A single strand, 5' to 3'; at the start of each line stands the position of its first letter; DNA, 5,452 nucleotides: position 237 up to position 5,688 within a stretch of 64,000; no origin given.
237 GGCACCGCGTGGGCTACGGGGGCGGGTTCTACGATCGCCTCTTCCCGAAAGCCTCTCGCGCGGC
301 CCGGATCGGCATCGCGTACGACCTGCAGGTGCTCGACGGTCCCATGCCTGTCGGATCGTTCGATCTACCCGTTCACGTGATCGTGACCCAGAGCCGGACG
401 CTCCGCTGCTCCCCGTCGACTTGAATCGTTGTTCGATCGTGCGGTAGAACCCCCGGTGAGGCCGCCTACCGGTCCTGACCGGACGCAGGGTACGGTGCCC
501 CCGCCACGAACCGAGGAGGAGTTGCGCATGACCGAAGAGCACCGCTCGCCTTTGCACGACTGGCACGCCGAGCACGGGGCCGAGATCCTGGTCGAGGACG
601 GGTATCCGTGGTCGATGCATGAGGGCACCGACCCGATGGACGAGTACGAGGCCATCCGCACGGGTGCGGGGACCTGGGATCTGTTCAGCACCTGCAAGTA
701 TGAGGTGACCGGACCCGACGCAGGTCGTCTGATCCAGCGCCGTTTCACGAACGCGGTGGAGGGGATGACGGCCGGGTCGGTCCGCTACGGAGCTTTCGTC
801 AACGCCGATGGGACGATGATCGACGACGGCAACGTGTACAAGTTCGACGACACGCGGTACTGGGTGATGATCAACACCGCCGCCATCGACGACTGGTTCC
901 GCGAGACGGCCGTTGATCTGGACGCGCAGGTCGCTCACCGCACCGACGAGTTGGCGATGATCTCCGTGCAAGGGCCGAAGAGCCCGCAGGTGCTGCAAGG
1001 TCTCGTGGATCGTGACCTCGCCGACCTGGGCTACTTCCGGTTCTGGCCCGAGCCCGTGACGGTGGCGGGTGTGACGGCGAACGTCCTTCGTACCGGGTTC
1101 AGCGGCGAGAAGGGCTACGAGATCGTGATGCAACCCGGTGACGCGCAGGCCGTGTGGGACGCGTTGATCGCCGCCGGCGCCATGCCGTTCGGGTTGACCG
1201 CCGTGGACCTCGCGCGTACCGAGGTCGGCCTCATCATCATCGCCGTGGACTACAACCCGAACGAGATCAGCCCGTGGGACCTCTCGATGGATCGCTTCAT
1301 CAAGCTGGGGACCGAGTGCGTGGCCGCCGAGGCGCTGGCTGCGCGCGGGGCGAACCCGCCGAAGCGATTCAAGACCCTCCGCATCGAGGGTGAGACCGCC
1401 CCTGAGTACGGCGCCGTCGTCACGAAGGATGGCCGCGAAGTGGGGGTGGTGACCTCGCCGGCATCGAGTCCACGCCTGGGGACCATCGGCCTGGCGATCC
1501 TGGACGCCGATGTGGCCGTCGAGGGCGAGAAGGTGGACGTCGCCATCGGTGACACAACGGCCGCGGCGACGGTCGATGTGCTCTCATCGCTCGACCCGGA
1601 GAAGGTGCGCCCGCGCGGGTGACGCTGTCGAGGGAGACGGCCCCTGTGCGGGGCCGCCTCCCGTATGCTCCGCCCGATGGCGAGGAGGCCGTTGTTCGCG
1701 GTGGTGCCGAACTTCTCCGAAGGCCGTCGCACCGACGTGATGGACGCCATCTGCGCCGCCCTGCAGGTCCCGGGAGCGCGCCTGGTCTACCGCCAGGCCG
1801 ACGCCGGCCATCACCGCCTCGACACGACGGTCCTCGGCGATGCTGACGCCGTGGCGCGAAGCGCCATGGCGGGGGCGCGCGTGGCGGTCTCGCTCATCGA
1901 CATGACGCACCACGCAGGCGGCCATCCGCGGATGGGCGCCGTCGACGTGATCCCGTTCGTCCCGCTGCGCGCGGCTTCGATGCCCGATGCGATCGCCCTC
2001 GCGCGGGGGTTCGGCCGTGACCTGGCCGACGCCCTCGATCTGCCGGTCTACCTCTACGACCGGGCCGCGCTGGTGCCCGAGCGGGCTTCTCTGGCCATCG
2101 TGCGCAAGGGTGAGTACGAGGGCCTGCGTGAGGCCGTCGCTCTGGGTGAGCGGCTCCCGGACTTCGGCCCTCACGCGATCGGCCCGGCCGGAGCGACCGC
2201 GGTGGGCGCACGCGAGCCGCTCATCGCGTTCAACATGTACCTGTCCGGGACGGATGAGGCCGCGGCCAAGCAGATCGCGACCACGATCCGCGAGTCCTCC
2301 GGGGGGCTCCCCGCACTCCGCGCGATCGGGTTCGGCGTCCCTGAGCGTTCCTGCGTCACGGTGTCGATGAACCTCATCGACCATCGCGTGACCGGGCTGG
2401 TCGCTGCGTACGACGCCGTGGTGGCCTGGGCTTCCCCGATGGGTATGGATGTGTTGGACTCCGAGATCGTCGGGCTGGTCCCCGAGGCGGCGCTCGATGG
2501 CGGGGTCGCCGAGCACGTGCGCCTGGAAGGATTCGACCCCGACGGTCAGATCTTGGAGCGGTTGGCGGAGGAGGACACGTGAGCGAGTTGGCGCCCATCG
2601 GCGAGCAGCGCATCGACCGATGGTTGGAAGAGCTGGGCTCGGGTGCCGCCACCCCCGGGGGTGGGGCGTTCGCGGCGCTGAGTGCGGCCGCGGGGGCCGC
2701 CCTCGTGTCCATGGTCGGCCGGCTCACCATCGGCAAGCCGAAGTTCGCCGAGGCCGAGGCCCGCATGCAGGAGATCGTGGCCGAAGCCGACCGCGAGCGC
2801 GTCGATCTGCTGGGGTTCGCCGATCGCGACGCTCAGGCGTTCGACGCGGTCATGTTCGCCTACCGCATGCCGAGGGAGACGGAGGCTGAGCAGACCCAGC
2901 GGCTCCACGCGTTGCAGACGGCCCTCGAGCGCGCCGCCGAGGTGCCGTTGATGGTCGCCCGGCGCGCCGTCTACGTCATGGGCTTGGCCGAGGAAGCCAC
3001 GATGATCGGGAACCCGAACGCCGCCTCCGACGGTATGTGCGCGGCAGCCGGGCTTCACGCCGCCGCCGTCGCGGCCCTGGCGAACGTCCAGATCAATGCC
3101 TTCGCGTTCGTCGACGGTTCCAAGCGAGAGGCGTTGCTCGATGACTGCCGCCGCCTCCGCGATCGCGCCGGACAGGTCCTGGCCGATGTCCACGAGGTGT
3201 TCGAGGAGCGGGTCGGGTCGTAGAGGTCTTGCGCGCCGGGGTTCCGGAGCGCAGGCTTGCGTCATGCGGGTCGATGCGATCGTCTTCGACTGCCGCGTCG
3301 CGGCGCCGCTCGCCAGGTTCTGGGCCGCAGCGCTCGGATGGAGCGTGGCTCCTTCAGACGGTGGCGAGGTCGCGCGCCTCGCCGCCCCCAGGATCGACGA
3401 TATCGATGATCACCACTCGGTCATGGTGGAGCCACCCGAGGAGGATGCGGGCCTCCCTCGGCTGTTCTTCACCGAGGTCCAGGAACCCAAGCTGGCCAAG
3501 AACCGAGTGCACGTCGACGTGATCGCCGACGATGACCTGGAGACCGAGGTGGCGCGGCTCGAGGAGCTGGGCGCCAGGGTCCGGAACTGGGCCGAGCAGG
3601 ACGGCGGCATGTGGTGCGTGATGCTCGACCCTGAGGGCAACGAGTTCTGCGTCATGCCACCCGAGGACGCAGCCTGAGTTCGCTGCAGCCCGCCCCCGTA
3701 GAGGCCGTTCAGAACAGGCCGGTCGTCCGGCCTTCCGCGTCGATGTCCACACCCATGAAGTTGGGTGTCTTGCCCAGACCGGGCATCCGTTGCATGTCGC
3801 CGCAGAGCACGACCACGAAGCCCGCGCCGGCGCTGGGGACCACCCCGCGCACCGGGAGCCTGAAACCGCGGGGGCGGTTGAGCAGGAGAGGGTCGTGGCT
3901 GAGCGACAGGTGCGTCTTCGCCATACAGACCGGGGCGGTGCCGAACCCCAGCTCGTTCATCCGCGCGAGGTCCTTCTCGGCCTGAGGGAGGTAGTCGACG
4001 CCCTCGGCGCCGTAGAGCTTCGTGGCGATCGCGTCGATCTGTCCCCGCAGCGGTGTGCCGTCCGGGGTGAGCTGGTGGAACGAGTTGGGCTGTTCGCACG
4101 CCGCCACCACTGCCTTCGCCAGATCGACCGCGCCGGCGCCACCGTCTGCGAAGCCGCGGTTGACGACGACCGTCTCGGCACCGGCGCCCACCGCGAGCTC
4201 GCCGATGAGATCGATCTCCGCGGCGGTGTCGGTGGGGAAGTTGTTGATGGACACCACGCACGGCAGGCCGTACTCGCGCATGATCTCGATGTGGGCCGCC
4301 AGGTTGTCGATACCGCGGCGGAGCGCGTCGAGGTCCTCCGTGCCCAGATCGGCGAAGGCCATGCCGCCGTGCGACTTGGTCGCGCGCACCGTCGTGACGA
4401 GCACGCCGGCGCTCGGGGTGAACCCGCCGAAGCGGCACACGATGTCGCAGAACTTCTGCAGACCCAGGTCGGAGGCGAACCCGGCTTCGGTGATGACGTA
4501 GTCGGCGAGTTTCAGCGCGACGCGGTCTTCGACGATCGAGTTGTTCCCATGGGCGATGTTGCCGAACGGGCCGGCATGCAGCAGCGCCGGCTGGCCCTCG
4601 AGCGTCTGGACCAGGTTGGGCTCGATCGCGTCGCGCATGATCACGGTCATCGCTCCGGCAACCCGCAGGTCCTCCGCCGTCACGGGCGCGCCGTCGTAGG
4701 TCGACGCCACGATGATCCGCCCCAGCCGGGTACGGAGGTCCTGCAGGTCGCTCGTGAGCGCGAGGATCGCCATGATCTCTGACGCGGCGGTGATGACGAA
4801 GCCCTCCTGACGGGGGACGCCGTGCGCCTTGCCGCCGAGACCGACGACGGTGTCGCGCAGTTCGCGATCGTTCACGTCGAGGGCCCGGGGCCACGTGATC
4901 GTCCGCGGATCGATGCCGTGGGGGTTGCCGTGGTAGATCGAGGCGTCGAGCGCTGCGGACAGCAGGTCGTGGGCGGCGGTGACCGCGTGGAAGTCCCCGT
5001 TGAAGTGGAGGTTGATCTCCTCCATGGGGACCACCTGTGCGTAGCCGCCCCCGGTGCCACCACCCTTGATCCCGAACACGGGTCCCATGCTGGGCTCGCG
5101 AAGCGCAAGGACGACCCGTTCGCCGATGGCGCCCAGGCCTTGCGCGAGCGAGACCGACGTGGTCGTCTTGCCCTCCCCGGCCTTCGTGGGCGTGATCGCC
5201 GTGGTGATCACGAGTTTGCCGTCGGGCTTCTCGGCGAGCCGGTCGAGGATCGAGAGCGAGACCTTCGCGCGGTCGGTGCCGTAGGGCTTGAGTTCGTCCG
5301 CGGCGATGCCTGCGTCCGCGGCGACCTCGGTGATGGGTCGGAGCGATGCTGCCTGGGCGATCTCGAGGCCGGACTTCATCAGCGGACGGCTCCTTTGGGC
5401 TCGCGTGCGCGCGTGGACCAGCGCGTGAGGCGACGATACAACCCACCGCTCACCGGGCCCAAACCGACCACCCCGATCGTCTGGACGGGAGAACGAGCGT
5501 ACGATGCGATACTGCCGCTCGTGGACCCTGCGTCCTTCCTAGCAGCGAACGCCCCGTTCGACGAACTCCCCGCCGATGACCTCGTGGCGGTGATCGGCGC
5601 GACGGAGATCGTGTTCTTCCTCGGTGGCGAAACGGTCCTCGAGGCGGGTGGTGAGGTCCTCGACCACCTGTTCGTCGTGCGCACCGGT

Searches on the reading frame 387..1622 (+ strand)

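Call 10: search_protein_families(library=pfam, proteins=[window:387-1622:+])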
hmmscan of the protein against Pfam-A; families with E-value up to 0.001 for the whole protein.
window:387-1622:+ (411 aa): 3 families
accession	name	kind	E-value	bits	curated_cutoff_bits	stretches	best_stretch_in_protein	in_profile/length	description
PF01571.26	GCV_T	-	1.9e-58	198.1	25.6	1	56-303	1-254/255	Aminomethyltransferase folate-binding domain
PF08669.17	GCV_T_C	-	2.2e-11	43.9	25.9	1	326-396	1-73/80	Glycine cleavage T-protein C-terminal barrel domain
PF25455.1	Beta-barrel_CAF17_C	-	0.00022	21.4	25.7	1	326-393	3-61/70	CAF17, C-terminal beta-barrel domain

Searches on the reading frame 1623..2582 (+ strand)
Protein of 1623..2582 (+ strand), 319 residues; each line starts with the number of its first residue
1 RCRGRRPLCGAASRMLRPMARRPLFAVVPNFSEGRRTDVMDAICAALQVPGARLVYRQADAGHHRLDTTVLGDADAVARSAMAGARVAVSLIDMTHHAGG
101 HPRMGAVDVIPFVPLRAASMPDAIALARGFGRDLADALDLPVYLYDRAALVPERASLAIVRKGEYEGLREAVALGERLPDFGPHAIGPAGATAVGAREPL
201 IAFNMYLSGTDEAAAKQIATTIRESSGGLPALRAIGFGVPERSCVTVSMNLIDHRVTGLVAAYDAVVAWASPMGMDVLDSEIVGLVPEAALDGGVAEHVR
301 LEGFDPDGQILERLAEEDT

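Call 10: search_protein_families(library=pfam, proteins=[window:1623-2582:+])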
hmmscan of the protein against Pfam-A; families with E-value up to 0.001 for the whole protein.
window:1623-2582:+ (319 aa): 2 families
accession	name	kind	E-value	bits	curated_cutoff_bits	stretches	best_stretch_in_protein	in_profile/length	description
PF07837.17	FTCD_N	-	7.4e-54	182.6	27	1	26-197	3-176/176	Formiminotransferase domain, N-terminal subdomain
PF02971.19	FTCD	-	5e-19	69.1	24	1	200-291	2-99/145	Formiminotransferase domain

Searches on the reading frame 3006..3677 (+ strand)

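Call 52: search_protein_families(library=pfam, proteins=[window:3006-3677:+])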
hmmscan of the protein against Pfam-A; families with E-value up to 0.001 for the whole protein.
window:3006-3677:+ (223 aa): 1 family
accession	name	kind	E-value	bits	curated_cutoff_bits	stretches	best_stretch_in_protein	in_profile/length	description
PF18029.7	Glyoxalase_6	-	1.7e-27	96.6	23.6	1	92-217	2-106/106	Glyoxalase-like domain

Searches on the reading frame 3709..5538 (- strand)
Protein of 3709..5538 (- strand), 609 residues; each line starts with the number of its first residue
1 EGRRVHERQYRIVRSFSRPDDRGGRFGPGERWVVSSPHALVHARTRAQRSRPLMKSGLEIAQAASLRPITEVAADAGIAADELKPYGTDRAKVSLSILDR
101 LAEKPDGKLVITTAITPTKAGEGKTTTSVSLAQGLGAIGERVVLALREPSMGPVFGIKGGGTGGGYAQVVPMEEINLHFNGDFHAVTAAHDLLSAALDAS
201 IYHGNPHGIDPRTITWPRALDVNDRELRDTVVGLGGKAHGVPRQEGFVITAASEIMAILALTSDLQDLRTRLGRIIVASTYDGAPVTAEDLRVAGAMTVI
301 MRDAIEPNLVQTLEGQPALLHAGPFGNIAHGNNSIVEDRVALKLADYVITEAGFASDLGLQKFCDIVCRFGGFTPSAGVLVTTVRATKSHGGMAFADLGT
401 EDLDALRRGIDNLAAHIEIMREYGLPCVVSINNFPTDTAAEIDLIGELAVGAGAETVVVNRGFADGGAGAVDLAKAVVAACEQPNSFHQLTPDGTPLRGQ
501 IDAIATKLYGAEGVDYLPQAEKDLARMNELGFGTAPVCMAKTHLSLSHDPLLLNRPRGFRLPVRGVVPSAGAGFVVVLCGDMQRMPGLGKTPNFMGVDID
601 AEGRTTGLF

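Call 10: search_protein_families(library=pfam, proteins=[window:3709-5538:-])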
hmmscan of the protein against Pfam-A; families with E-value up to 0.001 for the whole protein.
window:3709-5538:- (609 aa): 1 family
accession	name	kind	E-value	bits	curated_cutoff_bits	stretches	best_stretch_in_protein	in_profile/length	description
PF01268.25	FTHFS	-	2.6e-241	802.1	27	1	56-609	2-556/556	Formate--tetrahydrofolate ligase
